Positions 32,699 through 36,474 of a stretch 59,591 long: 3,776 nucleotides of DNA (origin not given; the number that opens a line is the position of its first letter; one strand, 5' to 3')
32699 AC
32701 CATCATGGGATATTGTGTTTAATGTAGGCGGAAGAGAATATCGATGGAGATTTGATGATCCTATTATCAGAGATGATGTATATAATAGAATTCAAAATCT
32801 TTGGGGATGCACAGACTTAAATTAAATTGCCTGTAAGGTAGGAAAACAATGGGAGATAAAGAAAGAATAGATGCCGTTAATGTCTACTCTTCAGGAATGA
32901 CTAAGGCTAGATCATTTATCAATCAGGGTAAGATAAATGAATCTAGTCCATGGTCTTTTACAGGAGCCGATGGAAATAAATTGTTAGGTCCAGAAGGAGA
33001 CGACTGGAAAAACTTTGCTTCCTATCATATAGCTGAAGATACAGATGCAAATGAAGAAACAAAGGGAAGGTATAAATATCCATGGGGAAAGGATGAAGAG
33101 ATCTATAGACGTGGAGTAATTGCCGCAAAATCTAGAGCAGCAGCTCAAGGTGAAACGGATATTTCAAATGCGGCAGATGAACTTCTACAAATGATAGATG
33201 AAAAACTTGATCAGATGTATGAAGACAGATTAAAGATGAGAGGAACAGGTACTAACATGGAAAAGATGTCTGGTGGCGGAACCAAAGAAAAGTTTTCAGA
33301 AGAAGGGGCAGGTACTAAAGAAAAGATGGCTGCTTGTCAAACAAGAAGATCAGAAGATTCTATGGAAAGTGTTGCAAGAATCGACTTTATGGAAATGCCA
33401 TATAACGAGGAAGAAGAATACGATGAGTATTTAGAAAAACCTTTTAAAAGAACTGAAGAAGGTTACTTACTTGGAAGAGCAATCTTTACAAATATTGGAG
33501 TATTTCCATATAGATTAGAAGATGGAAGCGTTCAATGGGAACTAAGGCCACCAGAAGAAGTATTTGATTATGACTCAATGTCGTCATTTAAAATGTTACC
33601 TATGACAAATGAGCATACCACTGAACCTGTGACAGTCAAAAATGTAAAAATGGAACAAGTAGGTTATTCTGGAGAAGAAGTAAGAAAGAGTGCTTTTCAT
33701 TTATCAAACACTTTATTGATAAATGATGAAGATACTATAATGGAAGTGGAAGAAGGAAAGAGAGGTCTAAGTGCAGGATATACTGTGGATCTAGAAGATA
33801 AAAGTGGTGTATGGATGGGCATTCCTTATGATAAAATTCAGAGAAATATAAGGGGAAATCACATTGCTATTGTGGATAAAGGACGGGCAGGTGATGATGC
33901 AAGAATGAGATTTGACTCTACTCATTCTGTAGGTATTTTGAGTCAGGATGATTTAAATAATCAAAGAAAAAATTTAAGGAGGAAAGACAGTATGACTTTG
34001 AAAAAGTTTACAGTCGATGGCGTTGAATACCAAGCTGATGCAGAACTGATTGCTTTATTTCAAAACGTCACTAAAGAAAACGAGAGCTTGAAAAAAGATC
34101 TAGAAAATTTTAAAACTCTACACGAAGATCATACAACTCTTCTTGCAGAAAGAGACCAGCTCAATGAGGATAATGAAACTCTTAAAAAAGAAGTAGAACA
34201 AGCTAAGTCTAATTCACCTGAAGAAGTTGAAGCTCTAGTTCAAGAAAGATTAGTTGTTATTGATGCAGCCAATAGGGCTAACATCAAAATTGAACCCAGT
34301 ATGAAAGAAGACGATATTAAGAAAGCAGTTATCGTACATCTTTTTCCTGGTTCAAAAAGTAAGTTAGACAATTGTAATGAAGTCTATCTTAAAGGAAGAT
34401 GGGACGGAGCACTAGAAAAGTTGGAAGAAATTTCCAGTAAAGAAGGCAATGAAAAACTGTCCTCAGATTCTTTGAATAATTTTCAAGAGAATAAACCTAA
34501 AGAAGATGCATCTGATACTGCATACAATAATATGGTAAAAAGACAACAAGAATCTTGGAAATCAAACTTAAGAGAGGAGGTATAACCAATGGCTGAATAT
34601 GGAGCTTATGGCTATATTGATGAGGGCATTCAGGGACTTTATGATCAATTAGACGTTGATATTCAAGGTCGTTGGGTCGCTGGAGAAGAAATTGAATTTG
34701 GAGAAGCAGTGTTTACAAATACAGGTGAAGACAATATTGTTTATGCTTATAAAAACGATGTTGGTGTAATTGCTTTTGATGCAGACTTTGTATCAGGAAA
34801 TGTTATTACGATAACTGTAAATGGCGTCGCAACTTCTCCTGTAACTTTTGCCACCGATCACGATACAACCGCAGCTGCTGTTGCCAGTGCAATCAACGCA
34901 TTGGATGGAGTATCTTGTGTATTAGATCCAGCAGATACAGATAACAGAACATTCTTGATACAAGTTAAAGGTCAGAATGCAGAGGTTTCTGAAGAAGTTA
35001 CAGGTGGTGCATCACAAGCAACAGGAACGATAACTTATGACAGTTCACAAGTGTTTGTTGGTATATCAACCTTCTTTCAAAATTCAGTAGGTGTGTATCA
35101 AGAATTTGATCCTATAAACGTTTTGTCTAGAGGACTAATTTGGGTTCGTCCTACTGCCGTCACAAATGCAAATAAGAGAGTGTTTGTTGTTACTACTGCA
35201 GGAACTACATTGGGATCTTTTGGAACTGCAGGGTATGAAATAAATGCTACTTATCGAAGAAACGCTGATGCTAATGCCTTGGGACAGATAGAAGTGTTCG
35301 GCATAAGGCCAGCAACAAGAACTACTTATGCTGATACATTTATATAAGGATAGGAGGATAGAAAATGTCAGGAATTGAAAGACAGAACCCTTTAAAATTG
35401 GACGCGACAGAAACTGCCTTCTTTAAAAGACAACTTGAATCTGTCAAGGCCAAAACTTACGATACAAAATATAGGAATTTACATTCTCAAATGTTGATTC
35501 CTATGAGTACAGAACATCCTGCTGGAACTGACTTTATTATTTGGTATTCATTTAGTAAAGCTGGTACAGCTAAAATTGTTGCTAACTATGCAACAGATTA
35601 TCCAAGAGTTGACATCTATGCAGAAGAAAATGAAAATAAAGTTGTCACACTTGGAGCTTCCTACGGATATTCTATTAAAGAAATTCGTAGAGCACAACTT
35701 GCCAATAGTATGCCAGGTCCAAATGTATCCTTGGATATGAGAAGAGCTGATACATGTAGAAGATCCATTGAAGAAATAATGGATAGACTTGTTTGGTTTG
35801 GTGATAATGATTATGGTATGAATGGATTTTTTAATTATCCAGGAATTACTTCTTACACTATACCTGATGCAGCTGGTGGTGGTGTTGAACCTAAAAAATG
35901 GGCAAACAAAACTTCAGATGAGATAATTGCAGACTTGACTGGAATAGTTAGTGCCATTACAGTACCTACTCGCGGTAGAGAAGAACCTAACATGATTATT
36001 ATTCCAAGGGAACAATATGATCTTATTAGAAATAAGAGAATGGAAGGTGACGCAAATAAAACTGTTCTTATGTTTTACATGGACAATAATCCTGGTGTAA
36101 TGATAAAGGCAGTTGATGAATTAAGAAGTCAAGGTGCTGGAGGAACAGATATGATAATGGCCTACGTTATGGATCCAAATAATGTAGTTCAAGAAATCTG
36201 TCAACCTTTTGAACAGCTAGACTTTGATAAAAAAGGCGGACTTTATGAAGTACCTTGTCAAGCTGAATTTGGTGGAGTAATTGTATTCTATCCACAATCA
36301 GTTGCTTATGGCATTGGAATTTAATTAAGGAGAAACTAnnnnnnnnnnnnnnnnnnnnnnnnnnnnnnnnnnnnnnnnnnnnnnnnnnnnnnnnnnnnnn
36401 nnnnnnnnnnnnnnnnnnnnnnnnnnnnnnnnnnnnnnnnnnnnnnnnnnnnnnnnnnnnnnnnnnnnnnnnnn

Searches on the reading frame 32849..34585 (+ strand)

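Call 16: search_protein_families(library=phrogs, proteins=[window:32849-34585:+], max_evalue=0.001)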
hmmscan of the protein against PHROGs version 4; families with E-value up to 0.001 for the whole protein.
window:32849-34585:+ (578 aa): 8 families
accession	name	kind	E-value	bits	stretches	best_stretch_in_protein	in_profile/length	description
phrog_530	-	head and packaging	2.2e-77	261.9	1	172-574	17-383/390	head maturation protease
phrog_12864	-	head and packaging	3.1e-31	109.9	1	224-508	77-305/468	head maturation protease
phrog_3778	-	head and packaging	1.2e-28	101.3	1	233-530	201-466/593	head maturation protease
phrog_2229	-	head and packaging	5.5e-24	86.2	1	232-531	61-298/428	head maturation protease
phrog_1961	-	unknown function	1e-18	68.7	1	232-461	54-279/417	-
phrog_16985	-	unknown function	1.1e-14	55.5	1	233-491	55-291/436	-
phrog_30637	-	unknown function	2.3e-10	40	1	223-351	775-901/1119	-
phrog_34096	-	head and packaging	5e-09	36.5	1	15-122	8-111/412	head maturation protease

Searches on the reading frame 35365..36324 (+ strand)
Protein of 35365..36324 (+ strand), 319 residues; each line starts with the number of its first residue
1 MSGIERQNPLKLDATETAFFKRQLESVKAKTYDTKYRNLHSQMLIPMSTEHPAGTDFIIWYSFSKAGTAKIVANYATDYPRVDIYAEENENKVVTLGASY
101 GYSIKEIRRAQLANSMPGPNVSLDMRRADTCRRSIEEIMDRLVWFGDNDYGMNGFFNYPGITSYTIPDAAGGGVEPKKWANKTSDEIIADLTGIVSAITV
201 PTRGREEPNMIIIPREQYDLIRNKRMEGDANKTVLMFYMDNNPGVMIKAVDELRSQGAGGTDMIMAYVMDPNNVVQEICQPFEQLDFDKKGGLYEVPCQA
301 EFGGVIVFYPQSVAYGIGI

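Call 52: search_protein_families(library=pfam, proteins=[window:35365-36324:+], max_evalue=0.001)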
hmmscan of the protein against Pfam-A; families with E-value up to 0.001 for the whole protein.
window:35365-36324:+ (319 aa): 1 family
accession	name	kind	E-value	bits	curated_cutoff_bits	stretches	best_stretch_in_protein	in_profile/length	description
PF09950.15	Major_capside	-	5.9e-55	186.8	26.8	1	67-316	1-248/251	Major capsid protein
